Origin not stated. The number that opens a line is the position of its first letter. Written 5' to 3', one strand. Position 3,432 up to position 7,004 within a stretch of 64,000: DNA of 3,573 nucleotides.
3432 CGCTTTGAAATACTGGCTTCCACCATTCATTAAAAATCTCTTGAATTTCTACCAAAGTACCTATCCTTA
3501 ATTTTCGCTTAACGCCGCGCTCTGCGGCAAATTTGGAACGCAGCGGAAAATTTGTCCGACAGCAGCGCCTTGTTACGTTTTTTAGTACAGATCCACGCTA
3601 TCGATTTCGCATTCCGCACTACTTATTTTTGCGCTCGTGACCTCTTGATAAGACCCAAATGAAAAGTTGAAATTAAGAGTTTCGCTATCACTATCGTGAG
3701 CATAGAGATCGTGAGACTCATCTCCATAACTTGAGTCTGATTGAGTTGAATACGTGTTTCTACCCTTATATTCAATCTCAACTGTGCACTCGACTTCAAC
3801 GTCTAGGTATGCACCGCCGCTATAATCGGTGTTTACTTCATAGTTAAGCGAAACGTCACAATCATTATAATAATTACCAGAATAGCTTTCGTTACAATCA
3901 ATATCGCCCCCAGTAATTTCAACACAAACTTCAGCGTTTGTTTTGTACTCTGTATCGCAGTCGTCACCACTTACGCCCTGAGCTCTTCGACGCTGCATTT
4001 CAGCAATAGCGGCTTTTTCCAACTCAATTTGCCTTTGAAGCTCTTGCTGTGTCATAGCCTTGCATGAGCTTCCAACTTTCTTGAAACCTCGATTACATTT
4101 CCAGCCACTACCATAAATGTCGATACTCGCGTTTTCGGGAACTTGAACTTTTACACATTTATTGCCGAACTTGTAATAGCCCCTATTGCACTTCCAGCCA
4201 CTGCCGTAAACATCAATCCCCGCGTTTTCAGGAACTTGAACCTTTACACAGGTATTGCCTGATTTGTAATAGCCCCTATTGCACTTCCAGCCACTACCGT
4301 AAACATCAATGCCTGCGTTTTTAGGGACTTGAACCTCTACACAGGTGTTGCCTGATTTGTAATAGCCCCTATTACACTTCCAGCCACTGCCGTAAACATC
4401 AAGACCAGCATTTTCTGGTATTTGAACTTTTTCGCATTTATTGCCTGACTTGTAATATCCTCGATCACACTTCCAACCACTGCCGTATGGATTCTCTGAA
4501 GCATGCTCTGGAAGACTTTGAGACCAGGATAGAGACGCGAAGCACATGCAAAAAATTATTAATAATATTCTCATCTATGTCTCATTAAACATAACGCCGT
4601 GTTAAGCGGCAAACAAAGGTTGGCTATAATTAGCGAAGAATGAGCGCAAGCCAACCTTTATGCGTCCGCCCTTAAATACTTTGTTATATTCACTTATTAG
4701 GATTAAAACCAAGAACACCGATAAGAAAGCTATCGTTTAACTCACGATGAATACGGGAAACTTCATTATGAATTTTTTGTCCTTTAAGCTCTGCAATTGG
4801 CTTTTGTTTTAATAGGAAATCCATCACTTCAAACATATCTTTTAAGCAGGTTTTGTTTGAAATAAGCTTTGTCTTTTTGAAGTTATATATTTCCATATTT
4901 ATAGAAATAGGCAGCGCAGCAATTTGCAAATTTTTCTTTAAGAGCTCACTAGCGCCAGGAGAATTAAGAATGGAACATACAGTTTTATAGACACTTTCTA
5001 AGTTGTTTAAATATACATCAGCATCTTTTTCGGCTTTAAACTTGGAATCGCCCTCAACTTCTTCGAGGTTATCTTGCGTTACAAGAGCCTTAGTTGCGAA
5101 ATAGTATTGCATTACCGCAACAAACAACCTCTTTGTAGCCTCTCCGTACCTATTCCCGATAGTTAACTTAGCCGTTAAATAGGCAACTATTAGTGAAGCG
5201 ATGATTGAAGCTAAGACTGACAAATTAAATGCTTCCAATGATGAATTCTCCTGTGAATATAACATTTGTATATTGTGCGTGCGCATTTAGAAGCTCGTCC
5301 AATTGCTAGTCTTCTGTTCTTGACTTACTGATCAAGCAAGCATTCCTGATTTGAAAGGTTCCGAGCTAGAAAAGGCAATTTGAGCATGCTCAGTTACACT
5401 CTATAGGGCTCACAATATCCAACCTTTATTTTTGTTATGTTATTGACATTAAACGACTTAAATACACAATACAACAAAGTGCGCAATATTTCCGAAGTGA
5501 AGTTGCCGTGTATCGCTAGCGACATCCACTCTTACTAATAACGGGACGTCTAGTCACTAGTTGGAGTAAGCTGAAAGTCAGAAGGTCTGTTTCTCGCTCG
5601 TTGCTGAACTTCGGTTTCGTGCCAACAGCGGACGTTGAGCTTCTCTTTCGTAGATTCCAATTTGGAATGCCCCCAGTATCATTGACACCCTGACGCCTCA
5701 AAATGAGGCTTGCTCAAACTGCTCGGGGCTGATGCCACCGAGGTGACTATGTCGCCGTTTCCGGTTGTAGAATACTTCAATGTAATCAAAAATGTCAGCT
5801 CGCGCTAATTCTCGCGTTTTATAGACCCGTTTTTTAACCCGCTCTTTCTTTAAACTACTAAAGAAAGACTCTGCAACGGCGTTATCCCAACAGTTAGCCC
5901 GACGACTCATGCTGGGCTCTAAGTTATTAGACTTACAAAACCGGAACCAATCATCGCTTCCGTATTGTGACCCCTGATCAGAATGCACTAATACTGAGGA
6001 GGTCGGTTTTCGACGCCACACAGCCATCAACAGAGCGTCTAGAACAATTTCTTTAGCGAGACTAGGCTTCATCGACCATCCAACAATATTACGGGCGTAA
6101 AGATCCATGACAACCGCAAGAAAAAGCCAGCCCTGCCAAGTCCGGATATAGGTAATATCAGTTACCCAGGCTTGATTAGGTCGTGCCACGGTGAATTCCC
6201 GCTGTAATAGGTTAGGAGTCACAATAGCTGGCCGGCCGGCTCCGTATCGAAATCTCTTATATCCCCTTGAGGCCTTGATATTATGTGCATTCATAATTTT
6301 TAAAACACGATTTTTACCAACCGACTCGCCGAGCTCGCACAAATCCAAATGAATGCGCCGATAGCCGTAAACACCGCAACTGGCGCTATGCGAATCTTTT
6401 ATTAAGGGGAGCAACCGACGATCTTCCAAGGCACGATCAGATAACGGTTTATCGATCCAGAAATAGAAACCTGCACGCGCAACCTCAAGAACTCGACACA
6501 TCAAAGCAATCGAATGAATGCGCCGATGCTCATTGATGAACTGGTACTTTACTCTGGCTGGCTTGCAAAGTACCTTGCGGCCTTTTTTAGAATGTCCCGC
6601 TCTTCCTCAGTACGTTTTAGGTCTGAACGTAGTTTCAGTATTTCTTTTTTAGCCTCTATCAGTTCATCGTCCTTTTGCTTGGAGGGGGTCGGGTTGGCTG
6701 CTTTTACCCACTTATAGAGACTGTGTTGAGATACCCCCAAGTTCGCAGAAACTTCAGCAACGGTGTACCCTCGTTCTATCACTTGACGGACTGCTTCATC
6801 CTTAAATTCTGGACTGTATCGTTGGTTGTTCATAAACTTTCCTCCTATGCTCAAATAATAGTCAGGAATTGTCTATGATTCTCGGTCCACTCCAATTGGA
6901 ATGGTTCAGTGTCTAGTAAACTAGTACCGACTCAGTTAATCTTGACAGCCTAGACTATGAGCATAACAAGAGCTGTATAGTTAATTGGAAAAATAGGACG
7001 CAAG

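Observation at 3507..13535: attC-like sites without an integron integrase inside a Tn7-like element (CALIN-like cargo)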

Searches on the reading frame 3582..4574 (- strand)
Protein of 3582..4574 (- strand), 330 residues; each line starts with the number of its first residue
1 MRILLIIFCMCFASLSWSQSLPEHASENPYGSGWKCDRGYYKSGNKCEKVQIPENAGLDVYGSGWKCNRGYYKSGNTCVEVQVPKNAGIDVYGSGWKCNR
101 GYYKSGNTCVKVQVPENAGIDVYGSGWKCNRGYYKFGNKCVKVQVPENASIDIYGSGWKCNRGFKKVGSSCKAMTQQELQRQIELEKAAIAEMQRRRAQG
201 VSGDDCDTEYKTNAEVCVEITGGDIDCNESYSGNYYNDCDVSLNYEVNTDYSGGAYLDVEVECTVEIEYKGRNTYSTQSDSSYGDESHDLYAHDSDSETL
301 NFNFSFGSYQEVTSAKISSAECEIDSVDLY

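Call 12: search_protein_families(library=pfam, proteins=[window:3582-4574:-], max_evalue=0.01)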
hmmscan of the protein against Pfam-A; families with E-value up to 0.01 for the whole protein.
window:3582-4574:- (330 aa): 1 family
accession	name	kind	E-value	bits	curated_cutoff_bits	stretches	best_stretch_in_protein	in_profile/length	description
PF12946.13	EGF_MSP1_1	-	2e-10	40.9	27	3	139-171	1-36/37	MSP1 EGF domain 1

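Call 41: find_encoding_contigs(protein=window:3582-4574:-, flank=10000, max_places=6)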
Protein window:3582-4574:- (330 aa): no gene with exactly this product is on record in the collection.

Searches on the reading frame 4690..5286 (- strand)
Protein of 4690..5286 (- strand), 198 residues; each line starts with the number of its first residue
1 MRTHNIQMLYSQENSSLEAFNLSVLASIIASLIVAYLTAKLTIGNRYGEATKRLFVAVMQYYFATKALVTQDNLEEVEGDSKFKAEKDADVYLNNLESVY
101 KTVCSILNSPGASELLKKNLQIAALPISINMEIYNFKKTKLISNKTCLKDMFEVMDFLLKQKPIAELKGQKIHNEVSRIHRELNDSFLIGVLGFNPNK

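Call 12: search_protein_families(library=pfam, proteins=[window:4690-5286:-], max_evalue=0.01)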
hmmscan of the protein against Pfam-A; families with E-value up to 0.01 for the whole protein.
window:4690-5286:- (198 aa): 0 families

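Call 67: search_protein_families(library=ncbifam, proteins=[window:4690-5286:-], max_evalue=0.01)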
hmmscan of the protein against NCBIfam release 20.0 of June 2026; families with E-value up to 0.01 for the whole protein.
window:4690-5286:- (198 aa): 1 family
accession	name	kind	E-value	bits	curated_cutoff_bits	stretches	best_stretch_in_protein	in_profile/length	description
NF047374.1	CD_typeI_toxin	equivalog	0.0068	16.8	60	1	18-41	2-24/51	type I toxin-antitoxin system toxin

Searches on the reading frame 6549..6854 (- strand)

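Call 12: search_protein_families(library=pfam, proteins=[window:6549-6854:-], max_evalue=0.01)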
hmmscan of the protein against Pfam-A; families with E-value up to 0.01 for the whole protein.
window:6549-6854:- (101 aa): 10 families
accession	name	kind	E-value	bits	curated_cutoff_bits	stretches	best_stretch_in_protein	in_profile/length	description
PF01527.26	HTH_Tnp_1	-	8.1e-18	64.9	24.1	1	10-79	3-74/75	Transposase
PF13384.12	HTH_23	-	3.5e-06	27.1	24.6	1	21-52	10-40/50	Homeodomain-like domain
PF13542.12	HTH_Tnp_ISL3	-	7.7e-06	25.7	27.4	1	10-52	9-49/51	Helix-turn-helix domain of transposase family ISL3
PF13518.12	HTH_28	-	7.2e-05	23.2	25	1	20-52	4-35/52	Helix-turn-helix domain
PF01710.22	HTH_Tnp_IS630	-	0.00022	21.7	21.3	1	22-98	11-82/119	Transposase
PF12728.13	HTH_17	-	0.0014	19.3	27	1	30-52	2-24/51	Helix-turn-helix domain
PF01381.28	HTH_3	-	0.0017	18.8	23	1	23-58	5-39/55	Helix-turn-helix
PF06056.18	Terminase_5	-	0.0023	18.3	20.3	1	29-52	13-36/58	Putative ATPase subunit of terminase (gpP-like)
PF14367.12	DUF4411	-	0.0052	17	23.5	1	20-89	26-100/159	Domain of unknown function (DUF4411)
PF13022.12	HTH_Tnp_1_2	-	0.0091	16.5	27.9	0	24-55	18-52/122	Helix-turn-helix of insertion element transposase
